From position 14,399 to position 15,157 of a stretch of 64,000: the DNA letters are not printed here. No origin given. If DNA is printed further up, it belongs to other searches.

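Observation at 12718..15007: Three tandem paralogous cysteine-rich secreted proteins of unrecognised family, tail-to-tail with rpoC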

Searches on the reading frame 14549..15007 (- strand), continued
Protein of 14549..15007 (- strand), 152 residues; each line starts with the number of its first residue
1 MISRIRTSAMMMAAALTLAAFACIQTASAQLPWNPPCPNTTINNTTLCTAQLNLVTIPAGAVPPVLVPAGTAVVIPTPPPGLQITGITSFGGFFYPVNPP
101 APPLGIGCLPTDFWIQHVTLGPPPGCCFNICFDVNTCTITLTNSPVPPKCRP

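Call 65: predict_structure(alignment_id=A7)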
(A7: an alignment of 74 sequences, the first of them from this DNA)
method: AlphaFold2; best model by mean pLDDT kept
length: 123 residues; sequences in the alignment: 74
mean_pLDDT: 96.1   pTM: 0.90
mean pLDDT of the five models: 96.1, 96.1, 95.9, 95.1, 93.8
residues with pLDDT >= 90: 115; 70-90: 8; 50-70: 0; < 50: 0
segments of 3 or more residues with pLDDT < 50: none
pLDDT, mean of each block of 10 residues (from residue 1): 94 98 98 97 95 97 98 95 98 96 98 91 95
secondary structure, 60 per line:
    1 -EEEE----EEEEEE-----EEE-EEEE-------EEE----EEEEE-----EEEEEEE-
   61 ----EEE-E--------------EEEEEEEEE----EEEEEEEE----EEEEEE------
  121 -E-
elements in order: E2-5 E10-15 E21-23 E25-28 E36-38 E43-47 E53-59 E65-67 E84-92 E97-104 E109-114
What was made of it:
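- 14549..15007 (-): Copy C CDS (152 aa; mature chain 123 aa, 8 Cys). This is the protein that was modelled. AF2 pLDDT 96.1, pTM 0.90 (call 65).
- The AF2 model reaches pLDDT 96 (call 65).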

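Call 68: fold_search(model_id=the predicted structure, library=pdb)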
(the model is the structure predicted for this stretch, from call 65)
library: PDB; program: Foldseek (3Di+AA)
matches with E <= 10: 181; with E <= 0.001: 0
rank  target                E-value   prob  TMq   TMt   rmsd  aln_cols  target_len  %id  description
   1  1z3q                  3.0e-01  0.28  0.27  0.18  10.9       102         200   15  Resolution of the structure of the allergenic and antifungal banana fruit thaumatin-like protein at 1.7A (released 2006-01-24)
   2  3zs3                  4.8e-01  0.16  0.27  0.16  12.3       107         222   15  High resolution structure of Mal d 2, the thaumatin like food allergen from apple (released 2012-07-11)
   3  1aun                  5.4e-01  0.18  0.26  0.17  12.6       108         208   14  PATHOGENESIS-RELATED PROTEIN 5D FROM NICOTIANA TABACUM (released 1998-03-04)
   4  1pcv_A                6.0e-01  0.12  0.22  0.16   9.2        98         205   13  Crystal structure of osmotin, a plant antifungal protein (released 2004-02-17)
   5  1du5_A                8.3e-01  0.15  0.23  0.15   7.5        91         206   14  THE CRYSTAL STRUCTURE OF ZEAMATIN. (released 2000-02-02)
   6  2zwa_A                1.1e+00  0.08  0.26  0.07  13.4       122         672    9  Crystal structure of tRNA wybutosine synthesizing enzyme TYW4 (released 2009-06-02)
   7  8qu8_A                1.5e+00  0.15  0.34  0.31  10.7       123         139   12  PROTAC-mediated complex of KRAS with VHL/Elongin-B/Elongin-C/Cullin-2/Rbx1 (released 2023-12-06)
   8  3g7m                  1.5e+00  0.12  0.29  0.24  10.9       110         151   13  Structure of the thaumatin-like xylanase inhibitor TLXI (released 2010-03-16)
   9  5u5o                  1.5e+00  0.12  0.34  0.17   9.7       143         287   10  Bacterial adhesin from Mobiluncus mulieris containing intramolecular disulfide, isopeptide, and ester bond cross-links ( (released 2018-06-13)
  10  2zzk_B                1.6e+00  0.08  0.29  0.07  13.4       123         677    7  Crystal structure of tRNA wybutosine synthesizing enzyme TYW4 (released 2009-06-02)
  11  4hhq                  1.7e+00  0.08  0.28  0.13  12.4       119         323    7  Serum paraoxonase-1 by directed evolution with the H115Q and H134Q mutations (released 2013-03-27)
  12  7p20                  1.7e+00  0.07  0.24  0.16  13.5       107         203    9  High resolution structure of the Juniperus ashei allergen - Jun a 3 (released 2022-07-13)
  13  8ymb_I                1.8e+00  0.38  0.40  0.36   4.9       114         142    9  The crystal structure of SHD931 in complex with Brd4-BD2 and VCB (released 2025-02-12)
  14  9eqj_F                2.0e+00  0.12  0.31  0.27  11.0       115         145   11  Crystal structure of pVHL:EloB:EloC in complex with MP-1-39 (released 2024-08-28)
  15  5z6d_A                2.0e+00  0.02  0.15  0.10  13.2       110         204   11  Crystal structure of Abundant Perithecial Protein (APP) from Neurospora crassa (released 2019-01-23)
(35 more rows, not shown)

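Call 78: search_protein_families(library=padloc, proteins=[window:14549-15007:-, P0007, L002:9145-9570:+], max_evalue=0.1)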
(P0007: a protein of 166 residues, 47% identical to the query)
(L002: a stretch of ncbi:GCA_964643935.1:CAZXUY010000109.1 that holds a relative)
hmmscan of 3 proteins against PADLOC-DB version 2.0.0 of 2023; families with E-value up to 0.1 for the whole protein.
window:14549-15007:- (152 aa): 0 families

P0007 (166 aa): 0 families

L002:9145-9570:+ (141 aa): 0 families

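Call 85: find_related_loci(query=A5, collection=viral_contigs, flank=8000)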
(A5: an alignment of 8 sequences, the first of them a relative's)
Query A5 (166 aa) in viral_contigs; peptide patterns used: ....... (x = any residue, [..] = any of these).
15 stretches matched a pattern, but none encodes a relative of the query by tblastn (E <= 1e-3).
